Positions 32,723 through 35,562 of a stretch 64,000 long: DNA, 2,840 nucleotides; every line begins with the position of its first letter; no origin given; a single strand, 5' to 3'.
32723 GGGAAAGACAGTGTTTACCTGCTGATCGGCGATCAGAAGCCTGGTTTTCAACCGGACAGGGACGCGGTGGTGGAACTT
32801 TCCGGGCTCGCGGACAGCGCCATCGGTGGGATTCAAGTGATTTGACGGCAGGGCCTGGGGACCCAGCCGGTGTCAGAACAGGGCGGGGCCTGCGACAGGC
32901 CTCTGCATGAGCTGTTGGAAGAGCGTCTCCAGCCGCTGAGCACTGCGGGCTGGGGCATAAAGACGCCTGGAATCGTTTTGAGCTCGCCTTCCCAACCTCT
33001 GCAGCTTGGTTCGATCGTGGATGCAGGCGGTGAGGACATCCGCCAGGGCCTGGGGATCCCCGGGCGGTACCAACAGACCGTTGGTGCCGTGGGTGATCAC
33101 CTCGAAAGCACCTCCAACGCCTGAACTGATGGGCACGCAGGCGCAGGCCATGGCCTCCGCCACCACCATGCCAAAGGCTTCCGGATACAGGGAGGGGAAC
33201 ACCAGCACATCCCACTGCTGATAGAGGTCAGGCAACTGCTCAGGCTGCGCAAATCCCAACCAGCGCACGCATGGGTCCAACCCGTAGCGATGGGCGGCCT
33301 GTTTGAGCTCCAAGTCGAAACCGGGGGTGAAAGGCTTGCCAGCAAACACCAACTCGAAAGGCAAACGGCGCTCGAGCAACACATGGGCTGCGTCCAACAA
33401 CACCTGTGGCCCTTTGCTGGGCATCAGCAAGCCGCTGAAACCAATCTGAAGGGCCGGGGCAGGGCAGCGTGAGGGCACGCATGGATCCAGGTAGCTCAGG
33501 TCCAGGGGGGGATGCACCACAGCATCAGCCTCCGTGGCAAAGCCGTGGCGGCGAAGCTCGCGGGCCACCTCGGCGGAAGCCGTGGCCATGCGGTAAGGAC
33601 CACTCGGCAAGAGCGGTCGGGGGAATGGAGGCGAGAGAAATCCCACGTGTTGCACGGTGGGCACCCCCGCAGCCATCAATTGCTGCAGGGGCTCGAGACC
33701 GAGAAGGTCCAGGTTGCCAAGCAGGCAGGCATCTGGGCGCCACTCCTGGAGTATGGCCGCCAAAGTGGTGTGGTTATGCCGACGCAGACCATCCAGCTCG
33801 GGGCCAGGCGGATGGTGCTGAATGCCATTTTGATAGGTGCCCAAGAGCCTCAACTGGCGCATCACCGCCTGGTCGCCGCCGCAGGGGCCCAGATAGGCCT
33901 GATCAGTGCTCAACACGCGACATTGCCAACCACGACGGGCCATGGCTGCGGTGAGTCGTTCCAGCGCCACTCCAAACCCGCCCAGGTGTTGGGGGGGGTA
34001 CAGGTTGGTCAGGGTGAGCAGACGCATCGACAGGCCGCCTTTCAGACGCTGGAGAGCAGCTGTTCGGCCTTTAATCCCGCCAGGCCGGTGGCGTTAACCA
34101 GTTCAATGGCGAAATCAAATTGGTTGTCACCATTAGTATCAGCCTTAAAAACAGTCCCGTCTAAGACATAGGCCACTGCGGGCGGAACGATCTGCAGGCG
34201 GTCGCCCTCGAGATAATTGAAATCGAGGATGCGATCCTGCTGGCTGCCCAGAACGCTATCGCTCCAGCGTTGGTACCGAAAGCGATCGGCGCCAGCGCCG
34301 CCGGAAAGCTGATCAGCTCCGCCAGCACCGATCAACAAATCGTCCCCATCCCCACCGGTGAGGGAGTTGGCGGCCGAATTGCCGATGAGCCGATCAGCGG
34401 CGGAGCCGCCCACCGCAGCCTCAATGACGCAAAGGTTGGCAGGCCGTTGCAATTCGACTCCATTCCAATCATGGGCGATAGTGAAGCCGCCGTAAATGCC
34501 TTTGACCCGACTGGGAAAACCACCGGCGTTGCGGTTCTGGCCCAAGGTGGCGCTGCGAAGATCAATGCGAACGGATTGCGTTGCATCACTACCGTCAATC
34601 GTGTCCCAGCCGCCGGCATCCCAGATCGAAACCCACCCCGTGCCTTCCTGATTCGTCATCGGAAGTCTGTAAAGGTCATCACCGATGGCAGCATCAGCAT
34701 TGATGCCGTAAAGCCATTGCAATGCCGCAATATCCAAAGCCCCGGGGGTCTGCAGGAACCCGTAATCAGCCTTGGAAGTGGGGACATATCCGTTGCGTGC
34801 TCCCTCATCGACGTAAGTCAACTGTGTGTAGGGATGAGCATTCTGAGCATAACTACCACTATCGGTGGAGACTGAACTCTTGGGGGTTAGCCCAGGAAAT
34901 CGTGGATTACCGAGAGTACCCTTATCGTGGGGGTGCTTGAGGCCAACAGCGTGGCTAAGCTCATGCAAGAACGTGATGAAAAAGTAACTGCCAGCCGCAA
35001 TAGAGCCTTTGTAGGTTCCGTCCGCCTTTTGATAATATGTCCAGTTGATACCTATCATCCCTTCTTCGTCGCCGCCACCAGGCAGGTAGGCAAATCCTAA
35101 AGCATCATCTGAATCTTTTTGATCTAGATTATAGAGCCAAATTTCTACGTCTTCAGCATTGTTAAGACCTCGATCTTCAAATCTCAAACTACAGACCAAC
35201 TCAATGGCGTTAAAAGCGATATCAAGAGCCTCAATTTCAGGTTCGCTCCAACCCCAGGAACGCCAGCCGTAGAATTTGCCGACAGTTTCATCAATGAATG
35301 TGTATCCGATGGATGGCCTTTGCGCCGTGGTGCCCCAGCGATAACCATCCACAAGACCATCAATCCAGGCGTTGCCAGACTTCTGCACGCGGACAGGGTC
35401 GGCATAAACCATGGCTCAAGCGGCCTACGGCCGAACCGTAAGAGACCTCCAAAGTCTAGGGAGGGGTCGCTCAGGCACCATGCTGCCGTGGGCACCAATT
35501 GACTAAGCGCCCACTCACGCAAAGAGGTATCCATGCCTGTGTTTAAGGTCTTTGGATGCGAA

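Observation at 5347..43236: Six-member family: a fixed 5xSwmB C-terminal cassette carrying interchangeable N-terminal heads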

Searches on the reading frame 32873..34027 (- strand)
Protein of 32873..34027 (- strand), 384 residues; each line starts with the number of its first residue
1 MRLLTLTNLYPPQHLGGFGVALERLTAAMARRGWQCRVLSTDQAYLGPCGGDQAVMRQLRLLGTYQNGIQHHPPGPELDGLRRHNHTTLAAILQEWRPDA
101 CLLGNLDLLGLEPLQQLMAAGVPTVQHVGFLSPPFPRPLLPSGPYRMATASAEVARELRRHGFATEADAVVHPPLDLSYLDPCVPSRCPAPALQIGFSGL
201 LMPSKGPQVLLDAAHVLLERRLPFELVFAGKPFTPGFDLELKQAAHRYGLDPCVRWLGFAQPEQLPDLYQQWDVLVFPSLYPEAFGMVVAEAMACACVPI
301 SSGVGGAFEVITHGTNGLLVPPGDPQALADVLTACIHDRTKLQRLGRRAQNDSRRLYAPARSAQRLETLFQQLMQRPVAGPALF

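Call 6: search_protein_families(library=pfam, proteins=[window:32873-34027:-], max_evalue=0.001)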
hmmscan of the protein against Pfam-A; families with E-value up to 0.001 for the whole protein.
window:32873-34027:- (384 aa): 5 families
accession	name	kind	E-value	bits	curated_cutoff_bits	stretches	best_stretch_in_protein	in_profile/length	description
PF00534.26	Glycos_transf_1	-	2.6e-34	118.7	26.4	1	194-351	17-171/172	Glycosyl transferases group 1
PF13692.12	Glyco_trans_1_4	-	4.1e-31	108.6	27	1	194-338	3-142/142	Glycosyl transferases group 1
PF13579.12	Glyco_trans_4_4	-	0.00025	21.9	29.7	1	16-172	1-133/158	Glycosyl transferase 4-like domain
PF13524.12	Glyco_trans_1_2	-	0.00039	20.8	25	1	253-367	28-143/144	Glycosyl transferase-like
PF13439.12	Glyco_transf_4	-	0.0004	20.9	28.5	0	16-178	2-169/170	Glycosyltransferase Family 4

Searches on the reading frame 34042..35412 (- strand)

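Call 6: search_protein_families(library=pfam, proteins=[window:34042-35412:-], max_evalue=0.001)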
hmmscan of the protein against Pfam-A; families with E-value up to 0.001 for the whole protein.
window:34042-35412:- (456 aa): 3 families
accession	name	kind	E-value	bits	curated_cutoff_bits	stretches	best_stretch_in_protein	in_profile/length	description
PF08548.17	Peptidase_M10_C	-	1e-12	48.7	20.7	1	253-399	26-121/193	Peptidase M10 serralysin C terminal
PF00353.25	HemolysinCabind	-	1.1e-06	28.9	23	1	335-369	2-36/36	RTX calcium-binding nonapeptide repeat (4 copies)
PF00413.30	Peptidase_M10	-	1.2e-05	25.7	24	1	61-172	25-136/159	Matrixin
